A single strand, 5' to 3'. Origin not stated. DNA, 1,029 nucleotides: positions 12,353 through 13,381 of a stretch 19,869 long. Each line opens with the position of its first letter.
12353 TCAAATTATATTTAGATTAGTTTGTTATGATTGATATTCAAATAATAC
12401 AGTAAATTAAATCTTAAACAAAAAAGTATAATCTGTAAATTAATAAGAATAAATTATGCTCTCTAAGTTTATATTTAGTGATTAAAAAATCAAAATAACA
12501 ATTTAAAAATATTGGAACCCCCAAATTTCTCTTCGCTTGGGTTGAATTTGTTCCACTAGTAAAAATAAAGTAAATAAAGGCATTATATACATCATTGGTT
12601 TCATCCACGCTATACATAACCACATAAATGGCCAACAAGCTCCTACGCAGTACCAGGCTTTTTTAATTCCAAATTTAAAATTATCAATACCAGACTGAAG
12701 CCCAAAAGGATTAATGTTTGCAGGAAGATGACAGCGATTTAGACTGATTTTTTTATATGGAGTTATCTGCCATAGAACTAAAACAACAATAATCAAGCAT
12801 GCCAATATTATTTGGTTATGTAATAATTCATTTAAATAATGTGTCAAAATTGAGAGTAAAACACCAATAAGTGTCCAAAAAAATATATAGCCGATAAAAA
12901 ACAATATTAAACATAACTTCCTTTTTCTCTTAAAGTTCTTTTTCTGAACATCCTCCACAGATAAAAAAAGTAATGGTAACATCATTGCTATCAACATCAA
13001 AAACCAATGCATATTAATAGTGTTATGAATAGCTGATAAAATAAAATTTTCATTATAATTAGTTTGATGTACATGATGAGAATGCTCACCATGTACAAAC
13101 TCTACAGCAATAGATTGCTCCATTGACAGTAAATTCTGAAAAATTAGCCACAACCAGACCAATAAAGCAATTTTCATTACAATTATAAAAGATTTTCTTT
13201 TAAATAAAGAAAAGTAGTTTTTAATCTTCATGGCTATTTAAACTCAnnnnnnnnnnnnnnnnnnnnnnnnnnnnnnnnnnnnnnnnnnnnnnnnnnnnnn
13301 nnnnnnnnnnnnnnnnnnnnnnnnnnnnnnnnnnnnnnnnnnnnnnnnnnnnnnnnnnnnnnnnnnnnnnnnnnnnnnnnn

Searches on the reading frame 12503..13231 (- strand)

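Call 13: search_protein_families(library=pfam, proteins=[window:12503-13231:-], max_evalue=0.001)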
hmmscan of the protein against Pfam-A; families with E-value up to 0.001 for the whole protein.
window:12503-13231:- (242 aa): 2 families
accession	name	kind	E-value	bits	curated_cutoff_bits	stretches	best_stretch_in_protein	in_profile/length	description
PF09948.15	PpoB2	-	7.7e-25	88.4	28.7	1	75-237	3-174/188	Copper chaperone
PF02683.22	DsbD_TM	-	0.00074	19.3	27.1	1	82-153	22-95/219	Cytochrome C biogenesis protein transmembrane domain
